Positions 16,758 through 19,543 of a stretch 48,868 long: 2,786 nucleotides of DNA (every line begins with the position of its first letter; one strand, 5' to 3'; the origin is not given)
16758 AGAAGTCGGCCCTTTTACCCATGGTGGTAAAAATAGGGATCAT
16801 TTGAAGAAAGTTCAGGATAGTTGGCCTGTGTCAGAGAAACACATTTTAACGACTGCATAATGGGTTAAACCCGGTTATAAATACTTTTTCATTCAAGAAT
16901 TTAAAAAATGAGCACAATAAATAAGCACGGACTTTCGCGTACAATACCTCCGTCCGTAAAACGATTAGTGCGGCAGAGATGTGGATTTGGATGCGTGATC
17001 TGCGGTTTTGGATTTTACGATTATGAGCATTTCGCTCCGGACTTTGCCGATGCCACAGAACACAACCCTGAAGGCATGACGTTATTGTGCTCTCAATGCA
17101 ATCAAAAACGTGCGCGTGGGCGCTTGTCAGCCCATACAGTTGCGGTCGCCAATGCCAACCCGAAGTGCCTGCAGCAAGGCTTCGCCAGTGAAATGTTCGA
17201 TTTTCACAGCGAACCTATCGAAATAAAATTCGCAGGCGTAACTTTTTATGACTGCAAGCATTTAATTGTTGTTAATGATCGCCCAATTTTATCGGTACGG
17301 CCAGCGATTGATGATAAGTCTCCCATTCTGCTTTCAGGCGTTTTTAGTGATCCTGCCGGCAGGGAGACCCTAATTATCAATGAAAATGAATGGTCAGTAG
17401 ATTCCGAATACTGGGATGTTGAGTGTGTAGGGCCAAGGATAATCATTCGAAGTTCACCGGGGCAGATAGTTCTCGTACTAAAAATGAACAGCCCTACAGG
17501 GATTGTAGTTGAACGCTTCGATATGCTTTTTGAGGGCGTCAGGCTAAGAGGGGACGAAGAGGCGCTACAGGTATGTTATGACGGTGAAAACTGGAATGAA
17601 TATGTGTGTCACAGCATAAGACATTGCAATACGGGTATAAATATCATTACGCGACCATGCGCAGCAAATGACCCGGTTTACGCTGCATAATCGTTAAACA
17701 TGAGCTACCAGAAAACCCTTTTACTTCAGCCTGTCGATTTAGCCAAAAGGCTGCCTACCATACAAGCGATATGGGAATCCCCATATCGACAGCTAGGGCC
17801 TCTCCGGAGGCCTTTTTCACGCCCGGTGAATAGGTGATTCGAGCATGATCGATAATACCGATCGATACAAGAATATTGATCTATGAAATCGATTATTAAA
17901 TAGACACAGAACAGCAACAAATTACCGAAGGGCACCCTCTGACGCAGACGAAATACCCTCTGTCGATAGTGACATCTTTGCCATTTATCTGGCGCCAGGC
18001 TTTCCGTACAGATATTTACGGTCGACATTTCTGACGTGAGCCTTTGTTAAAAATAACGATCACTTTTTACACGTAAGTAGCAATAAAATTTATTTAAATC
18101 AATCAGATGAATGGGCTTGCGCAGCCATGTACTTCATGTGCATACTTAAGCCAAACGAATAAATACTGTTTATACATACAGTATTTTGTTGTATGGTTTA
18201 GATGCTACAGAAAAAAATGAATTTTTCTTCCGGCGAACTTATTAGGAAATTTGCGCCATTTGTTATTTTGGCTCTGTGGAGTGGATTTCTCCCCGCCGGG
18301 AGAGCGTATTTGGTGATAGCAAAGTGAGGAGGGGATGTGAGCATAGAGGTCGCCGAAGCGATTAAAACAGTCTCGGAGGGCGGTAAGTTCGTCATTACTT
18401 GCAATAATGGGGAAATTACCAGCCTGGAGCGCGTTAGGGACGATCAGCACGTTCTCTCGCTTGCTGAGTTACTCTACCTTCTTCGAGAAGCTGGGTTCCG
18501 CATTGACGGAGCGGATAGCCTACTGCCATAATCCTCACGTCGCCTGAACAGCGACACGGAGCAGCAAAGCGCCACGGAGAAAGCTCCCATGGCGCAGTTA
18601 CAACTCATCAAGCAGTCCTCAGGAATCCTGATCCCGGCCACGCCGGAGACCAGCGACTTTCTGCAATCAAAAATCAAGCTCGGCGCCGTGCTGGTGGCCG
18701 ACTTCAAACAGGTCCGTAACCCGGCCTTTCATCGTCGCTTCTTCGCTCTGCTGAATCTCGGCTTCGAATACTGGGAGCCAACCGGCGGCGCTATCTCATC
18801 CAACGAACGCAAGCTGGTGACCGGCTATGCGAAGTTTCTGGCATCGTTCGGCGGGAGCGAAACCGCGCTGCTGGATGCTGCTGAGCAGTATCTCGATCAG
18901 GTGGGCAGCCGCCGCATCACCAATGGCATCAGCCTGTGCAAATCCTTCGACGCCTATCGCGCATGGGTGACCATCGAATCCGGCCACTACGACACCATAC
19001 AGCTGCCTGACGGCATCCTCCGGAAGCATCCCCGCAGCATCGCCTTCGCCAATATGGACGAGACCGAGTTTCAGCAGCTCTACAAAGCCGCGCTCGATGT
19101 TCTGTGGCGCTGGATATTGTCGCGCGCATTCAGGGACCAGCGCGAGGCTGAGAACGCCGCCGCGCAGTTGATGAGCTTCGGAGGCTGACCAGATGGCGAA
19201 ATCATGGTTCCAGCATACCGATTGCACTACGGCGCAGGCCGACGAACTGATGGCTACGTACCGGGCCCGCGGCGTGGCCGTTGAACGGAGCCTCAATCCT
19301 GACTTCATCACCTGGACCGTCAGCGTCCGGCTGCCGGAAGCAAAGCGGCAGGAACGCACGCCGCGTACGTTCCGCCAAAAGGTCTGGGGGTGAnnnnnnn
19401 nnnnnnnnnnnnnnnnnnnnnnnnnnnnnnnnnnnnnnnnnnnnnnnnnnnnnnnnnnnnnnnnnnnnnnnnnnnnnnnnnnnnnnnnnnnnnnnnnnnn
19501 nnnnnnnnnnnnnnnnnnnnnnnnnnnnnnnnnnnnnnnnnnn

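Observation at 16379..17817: Accessory module after the methyltransferases: acidic 120-aa protein plus HNH-domain protein with unknown C-terminal domain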

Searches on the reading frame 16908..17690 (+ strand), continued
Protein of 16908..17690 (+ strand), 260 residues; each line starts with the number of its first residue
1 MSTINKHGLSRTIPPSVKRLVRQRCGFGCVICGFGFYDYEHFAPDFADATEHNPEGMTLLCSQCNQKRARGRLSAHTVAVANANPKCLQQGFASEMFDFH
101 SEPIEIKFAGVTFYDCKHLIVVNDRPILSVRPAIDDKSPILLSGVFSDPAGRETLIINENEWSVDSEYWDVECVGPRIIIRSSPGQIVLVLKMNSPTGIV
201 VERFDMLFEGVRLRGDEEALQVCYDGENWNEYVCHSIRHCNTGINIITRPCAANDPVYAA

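Call 99: search_solved_structures(query=A5, max_evalue=1, show_alignments=2)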
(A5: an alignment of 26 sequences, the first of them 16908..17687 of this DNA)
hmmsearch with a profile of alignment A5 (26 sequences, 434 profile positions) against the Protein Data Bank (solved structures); distinct sequences matched with E-value up to 1: 1.
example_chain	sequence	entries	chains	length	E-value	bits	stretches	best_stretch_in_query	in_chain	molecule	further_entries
9nvu_P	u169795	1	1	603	0.19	14.2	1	30-80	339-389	OrufIscB-REC-swap 49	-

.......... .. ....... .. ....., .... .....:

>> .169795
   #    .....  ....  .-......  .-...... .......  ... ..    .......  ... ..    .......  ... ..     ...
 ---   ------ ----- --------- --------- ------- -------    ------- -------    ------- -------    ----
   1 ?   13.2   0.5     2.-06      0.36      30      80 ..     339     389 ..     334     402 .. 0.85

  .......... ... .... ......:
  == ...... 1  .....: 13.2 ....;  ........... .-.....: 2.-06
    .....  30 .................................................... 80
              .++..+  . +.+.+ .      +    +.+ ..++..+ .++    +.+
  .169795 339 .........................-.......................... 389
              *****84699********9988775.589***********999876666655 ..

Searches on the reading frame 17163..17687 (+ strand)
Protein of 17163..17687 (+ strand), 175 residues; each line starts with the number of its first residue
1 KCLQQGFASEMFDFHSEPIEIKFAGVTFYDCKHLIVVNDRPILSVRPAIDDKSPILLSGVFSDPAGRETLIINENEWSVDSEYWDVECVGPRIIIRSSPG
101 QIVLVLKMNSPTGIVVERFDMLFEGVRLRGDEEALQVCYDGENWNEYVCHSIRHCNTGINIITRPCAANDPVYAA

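Call 48: search_protein_representatives(alignment_id=A3)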
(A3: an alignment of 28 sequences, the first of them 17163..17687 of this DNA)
Query: 28 sequences, 176 profile positions. Proteins with E-value up to 0.001 (for the whole library): 1471; up to 1e-10: 754; up to 1e-30: 79. The best 150 are listed.
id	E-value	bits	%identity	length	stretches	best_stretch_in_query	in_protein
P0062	4.0e-69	248.0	-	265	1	1-174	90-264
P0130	1.1e-66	240.1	-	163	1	11-173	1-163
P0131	4.3e-66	238.2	-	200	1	3-174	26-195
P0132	1.2e-58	213.9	-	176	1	1-161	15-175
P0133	1.6e-50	187.5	-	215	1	3-162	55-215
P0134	2.4e-49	183.6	-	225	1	1-164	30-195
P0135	1.4e-48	181.2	-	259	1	2-164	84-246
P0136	3.0e-41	157.3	-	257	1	2-161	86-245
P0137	1.5e-39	151.7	-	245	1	2-153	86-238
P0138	1.8e-39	151.5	-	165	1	1-161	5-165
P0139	2.5e-39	151.0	-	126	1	39-162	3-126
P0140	7.4e-39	149.5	-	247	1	3-161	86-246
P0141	8.5e-39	149.3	-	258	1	1-161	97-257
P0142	8.3e-38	146.1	-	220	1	2-165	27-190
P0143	8.6e-38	146.0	-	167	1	1-160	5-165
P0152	1.1e-35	139.2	-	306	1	1-163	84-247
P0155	3.0e-35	137.7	-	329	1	4-166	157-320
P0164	1.6e-34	135.4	-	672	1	1-142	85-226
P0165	1.7e-34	135.3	-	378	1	1-162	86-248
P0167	3.7e-34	134.2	-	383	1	1-162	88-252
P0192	1.1e-31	126.2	-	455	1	1-162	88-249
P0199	2.3e-31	125.1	-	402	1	1-163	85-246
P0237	8.7e-29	116.7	-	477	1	2-128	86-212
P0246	2.5e-28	115.2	-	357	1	2-162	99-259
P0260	1.7e-27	112.5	-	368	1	2-163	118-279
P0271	9.6e-27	110.0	-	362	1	2-134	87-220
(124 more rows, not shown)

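Call 49: search_protein_families(library=pfam, proteins=[P0164, P0192, P0237, P0199, P0165, P0167, P0260, P0271, P0155, P0246], max_evalue=0.01)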
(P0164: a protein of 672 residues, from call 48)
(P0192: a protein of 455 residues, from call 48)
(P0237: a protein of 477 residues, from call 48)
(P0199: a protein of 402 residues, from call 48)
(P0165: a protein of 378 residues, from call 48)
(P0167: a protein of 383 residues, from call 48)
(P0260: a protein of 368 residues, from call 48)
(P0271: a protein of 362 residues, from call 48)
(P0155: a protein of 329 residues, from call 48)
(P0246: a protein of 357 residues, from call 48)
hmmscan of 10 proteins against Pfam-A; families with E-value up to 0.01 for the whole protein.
P0164 (672 aa): 0 families

P0192 (455 aa): 1 family
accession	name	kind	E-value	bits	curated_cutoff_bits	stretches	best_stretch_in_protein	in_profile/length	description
PF03692.20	CxxCxxCC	-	3.2e-11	44.2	23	1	277-384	1-73/85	Putative zinc- or iron-chelating domain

P0237 (477 aa): 1 family
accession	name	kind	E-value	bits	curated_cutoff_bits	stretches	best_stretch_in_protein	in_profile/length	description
PF01844.29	HNH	-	0.00089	19.8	21.4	1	29-69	1-45/47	HNH endonuclease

P0199 (402 aa): 1 family
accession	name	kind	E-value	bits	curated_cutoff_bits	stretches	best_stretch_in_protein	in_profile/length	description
PF01844.29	HNH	-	2.1e-05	25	21.4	1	28-69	1-46/47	HNH endonuclease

P0165 (378 aa): 0 families

P0167 (383 aa): 14 families
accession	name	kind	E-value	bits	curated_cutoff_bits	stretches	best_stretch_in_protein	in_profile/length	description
PF07719.23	TPR_2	-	1.9e-10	40.5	27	1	335-366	3-34/34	Tetratricopeptide repeat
PF00515.34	TPR_1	-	6.5e-10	38.8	27.8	1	335-366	3-34/34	Tetratricopeptide repeat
PF13181.12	TPR_8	-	1.2e-09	37.9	25.7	1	335-366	3-34/34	Tetratricopeptide repeat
PF13431.12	TPR_17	-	6.1e-08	32.8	24.4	1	321-353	1-33/34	Tetratricopeptide repeat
PF13414.12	TPR_11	-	8.7e-08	32.2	26.8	1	346-382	7-40/42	TPR repeat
PF13432.12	TPR_16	-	5.3e-07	30.4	32.7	1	304-366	2-64/65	Tetratricopeptide repeat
PF13174.12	TPR_6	-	8.8e-06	26.5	26.3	0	336-365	3-32/33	Tetratricopeptide repeat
PF13428.12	TPR_14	-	9.7e-06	26.2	23.5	0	335-369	3-37/44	Tetratricopeptide repeat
PF13371.12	TPR_9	-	2.4e-05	24.7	35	1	308-369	4-65/73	Tetratricopeptide repeat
PF13424.12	TPR_12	-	8.2e-05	23.2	30.1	0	315-363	26-75/77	Tetratricopeptide repeat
PF24575.1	TPR_Slam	-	0.0001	23.1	35.2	0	296-343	42-91/104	Surface lipoprotein assembly modifier, N-terminal TPR repeats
PF13176.12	TPR_7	-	0.0003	21.1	27.9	0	338-368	4-34/36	Tetratricopeptide repeat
PF14559.12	TPR_19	-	0.00039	21.1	25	1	309-366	1-58/68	Tetratricopeptide repeat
PF01844.29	HNH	-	0.0035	17.9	21.4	1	31-72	1-46/47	HNH endonuclease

P0260 (368 aa): 0 families

P0271 (362 aa): 2 families
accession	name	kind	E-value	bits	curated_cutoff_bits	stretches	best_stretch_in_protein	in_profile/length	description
PF02810.21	SEC-C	-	1.4e-08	34.8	20.4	1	335-352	1-18/19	SEC-C motif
PF01844.29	HNH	-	0.0048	17.4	21.4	1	29-70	1-46/47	HNH endonuclease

P0155 (329 aa): 1 family
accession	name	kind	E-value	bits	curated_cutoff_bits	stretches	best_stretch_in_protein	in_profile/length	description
PF01844.29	HNH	-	0.003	18.1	21.4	1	93-139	4-47/47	HNH endonuclease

P0246 (357 aa): 0 families

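Call 51: search_protein_families(library=padloc, proteins=[P0164, P0192, P0237, P0199, P0165, P0135, P0141, P0152, P0167, P0271], max_evalue=0.01)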
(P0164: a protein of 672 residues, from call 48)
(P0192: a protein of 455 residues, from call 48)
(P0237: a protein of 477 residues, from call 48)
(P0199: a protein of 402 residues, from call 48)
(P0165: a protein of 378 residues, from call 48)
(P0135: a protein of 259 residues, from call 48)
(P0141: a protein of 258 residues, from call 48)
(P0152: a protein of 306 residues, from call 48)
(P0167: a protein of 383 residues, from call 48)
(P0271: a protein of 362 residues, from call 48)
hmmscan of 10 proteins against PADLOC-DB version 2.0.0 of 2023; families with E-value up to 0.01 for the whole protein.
P0164 (672 aa): 0 families

P0192 (455 aa): 0 families

P0237 (477 aa): 0 families

P0199 (402 aa): 1 family
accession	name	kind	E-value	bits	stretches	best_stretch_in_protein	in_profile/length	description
PDLC00740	Effector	-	0.0059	13.4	0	47-70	77-100/391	Endonuclease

P0165 (378 aa): 0 families

P0135 (259 aa): 0 families

P0141 (258 aa): 2 families
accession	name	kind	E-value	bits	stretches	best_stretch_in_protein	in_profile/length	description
PDLC01721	typeIV_Cas8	-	0.0034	15.1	1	31-79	17-68/227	Csf1_0_IV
PDLC00740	Effector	-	0.0055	13.5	1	57-80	75-98/391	Endonuclease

P0152 (306 aa): 4 families
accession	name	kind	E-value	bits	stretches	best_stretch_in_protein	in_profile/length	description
PDLC04917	PDC-S12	-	5.7e-05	21.1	1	262-298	179-216/218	-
PDLC00833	E1-E2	-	0.00037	18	1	277-300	169-192/222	E1-E2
PDLC00872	E2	-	0.00046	17.7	1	276-304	164-192/216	E2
PDLC00865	E2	-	0.00059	17.3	1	277-303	167-193/219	E2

P0167 (383 aa): 0 families

P0271 (362 aa): 6 families
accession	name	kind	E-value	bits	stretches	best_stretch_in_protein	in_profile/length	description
PDLC00872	E2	-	4e-06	24.5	1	329-359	164-194/216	E2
PDLC00865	E2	-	8e-06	23.4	1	330-357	167-194/219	E2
PDLC00833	E1-E2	-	1.8e-05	22.3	1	329-357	168-196/222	E1-E2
PDLC04917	PDC-S12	-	0.001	17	1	329-352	194-217/218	-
PDLC00871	E2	-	0.0016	16.1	1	335-359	172-196/241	E2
PDLC00861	E2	-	0.0016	16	1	324-359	166-202/232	E2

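Call 55: find_encoding_contigs(protein=P0152, flank=6000, max_places=4)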
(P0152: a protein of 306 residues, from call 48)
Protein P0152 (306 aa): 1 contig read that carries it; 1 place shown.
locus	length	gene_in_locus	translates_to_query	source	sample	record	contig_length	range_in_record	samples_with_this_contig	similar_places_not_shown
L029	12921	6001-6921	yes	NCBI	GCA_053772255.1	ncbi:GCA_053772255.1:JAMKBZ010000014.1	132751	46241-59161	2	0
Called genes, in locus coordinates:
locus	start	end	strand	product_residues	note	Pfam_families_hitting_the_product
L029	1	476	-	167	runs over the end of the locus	PF00436:SSB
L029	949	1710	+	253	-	PF13505:OMP_b-brl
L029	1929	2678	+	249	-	PF13505:OMP_b-brl, PF01389:OmpA_membrane (weak)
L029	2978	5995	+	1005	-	PF02463:SMC_N (faint), PF13555:AAA_29 (faint), PF17760:UvrA_inter, PF17755:UvrA_DNA-bind, PF00005:ABC_tran (weak)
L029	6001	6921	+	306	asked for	PF02810:SEC-C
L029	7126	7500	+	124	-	-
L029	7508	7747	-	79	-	PF04255:DUF433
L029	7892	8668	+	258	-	PF00520:Ion_trans, PF07885:Ion_trans_2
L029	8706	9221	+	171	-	-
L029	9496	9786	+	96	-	PF14542:Acetyltransf_CG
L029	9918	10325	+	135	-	PF03061:4HBT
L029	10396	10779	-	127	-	PF12200:DUF3597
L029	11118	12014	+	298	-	PF09955:DUF2189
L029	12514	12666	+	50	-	PF06568:YjiS-like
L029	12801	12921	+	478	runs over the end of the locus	PF01134:GIDA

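Call 56: find_encoding_contigs(protein=P0135, flank=6000, max_places=4)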
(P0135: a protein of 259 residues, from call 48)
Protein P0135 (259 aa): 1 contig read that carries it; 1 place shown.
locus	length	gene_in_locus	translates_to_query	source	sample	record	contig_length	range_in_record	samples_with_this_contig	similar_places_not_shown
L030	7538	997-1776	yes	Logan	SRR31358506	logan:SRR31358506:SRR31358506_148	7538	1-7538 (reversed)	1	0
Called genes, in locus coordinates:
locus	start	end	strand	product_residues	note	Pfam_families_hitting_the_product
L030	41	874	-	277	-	PF00589:Phage_integrase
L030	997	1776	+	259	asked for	-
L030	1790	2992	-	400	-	PF05707:Zot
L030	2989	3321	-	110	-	PF10734:DUF2523 (weak)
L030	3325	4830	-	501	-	-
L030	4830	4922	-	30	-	-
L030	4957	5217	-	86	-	-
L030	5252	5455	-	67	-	-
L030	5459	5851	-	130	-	-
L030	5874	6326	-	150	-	PF23343:REP_ORF2-G2P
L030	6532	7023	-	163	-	-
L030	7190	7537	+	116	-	?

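Call 85: find_encoding_contigs(protein=P0165, flank=7000, max_places=4)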
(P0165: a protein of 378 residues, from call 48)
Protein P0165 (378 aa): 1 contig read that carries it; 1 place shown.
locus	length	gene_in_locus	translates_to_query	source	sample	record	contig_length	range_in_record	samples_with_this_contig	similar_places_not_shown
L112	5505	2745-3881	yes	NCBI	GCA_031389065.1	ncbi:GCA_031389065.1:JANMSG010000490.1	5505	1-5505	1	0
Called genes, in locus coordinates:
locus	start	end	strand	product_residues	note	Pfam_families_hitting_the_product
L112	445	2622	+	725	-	PF03460:NIR_SIR_ferr, PF01077:NIR_SIR, PF03460:NIR_SIR_ferr, PF01077:NIR_SIR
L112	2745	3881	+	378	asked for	-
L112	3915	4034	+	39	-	-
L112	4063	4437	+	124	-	-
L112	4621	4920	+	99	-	-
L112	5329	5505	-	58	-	?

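Call 86: find_encoding_contigs(protein=P0141, flank=7000, max_places=4)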
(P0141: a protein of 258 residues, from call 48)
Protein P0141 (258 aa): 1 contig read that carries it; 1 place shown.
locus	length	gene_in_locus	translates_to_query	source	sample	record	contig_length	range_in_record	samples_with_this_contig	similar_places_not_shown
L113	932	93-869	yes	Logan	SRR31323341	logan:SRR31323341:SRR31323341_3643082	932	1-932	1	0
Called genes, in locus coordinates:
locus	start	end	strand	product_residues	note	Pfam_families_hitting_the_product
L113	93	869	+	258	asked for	-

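Call 87: find_encoding_contigs(protein=P0199, flank=7000, max_places=4)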
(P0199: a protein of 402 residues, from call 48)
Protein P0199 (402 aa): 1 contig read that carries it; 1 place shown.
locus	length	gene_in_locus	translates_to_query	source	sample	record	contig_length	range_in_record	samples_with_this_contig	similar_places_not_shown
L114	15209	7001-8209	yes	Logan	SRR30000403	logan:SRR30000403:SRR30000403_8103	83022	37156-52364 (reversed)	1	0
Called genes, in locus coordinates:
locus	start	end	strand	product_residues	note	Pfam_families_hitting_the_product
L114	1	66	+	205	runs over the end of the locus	-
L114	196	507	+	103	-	-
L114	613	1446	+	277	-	PF13509:S1_2, PF17783:WHD_CvfB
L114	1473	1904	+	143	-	-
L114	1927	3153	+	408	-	PF00890:FAD_binding_2 (weak), PF01266:DAO (weak), PF01494:FAD_binding_3 (weak), PF01946:Thi4 (weak), PF04820:Trp_halogenase (faint), PF12831:FAD_oxidored (weak), PF13450:NAD_binding_8 (weak), PF22578:GGR_cat, +2 more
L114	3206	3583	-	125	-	PF07291:MauE (weak), PF07681:DoxX, PF13564:DoxX_2 (weak)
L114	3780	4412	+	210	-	PF00578:AhpC-TSA, PF08534:Redoxin, PF10417:1-cysPrx_C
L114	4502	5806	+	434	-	PF00270:DEAD, PF04851:ResIII, PF00271:Helicase_C, PF03880:DbpA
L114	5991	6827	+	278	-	PF12686:DUF3800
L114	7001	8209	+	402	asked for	PF01844:HNH (weak)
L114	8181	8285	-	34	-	-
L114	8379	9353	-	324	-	PF00070:Pyr_redox (faint), PF00890:FAD_binding_2 (faint), PF01134:GIDA (faint), PF01266:DAO (faint), PF07992:Pyr_redox_2, PF13738:Pyr_redox_3, PF13434:Lys_Orn_oxgnase (weak), PF00743:FMO-like (weak), +1 more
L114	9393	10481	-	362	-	PF14559:TPR_19 (faint)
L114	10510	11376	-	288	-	PF07669:Eco57I (faint), PF05971:Methyltransf_10, PF05175:MTS, PF06325:PrmA (weak), PF13847:Methyltransf_31, PF08241:Methyltransf_11 (weak), PF13649:Methyltransf_25, PF01170:UPF0020 (faint)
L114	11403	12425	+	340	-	PF00383:dCMP_cyt_deam_1, PF14437:MafB19-deam (weak), PF01872:RibD_C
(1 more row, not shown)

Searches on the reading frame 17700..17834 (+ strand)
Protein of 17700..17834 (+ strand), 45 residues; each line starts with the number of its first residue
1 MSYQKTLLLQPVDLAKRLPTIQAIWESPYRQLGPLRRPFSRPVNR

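Call 65: search_protein_families(library=phrogs, proteins=[window:17700-17834:+], max_evalue=0.01)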
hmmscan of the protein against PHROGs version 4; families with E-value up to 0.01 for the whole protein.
window:17700-17834:+ (45 aa): 0 families

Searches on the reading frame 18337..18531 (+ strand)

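Call 4: search_protein_families(library=pfam, proteins=[window:18337-18531:+], max_evalue=0.1)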
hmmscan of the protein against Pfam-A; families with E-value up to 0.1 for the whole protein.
window:18337-18531:+ (64 aa): 2 families
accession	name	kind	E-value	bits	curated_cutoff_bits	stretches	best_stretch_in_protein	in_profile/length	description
PF11834.13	KHA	-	0.039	14.4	29.6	1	15-39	41-65/67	KHA, dimerisation domain of potassium ion channel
PF14090.12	HTH_39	-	0.064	13.6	21.3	1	23-57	12-45/70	Winged helix-turn-helix domain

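Call 5: search_protein_families(library=padloc, proteins=[window:18337-18531:+], max_evalue=0.1)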
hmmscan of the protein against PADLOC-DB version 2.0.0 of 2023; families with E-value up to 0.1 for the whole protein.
window:18337-18531:+ (64 aa): 0 families

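Call 6: search_protein_families(library=phrogs, proteins=[window:18337-18531:+], max_evalue=0.1)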
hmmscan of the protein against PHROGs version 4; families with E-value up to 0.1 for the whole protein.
window:18337-18531:+ (64 aa): 2 families
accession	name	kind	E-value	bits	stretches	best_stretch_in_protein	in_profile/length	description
phrog_340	-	unknown function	1.5e-13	51.4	1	7-57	17-67/85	-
phrog_2379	-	transcription regulation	0.052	14.3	1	16-56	134-174/187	anti-repressor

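Call 16: search_protein_families(library=ncbifam, proteins=[window:18337-18531:+], max_evalue=1)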
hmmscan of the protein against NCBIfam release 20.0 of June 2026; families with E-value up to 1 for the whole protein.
window:18337-18531:+ (64 aa): 0 families

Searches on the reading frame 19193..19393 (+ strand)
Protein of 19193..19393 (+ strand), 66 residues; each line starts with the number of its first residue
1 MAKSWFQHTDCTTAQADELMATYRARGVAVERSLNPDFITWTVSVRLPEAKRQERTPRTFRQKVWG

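Call 65: search_protein_families(library=phrogs, proteins=[window:19193-19393:+], max_evalue=0.01)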
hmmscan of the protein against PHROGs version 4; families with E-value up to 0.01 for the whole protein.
window:19193-19393:+ (66 aa): 3 families
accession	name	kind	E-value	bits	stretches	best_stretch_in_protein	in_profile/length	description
phrog_1212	-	unknown function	5.8e-34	117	1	1-66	1-66/66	-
phrog_35113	-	unknown function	2e-13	51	1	1-40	31-70/70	-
phrog_4916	-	unknown function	1.2e-05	26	1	5-32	2-26/71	-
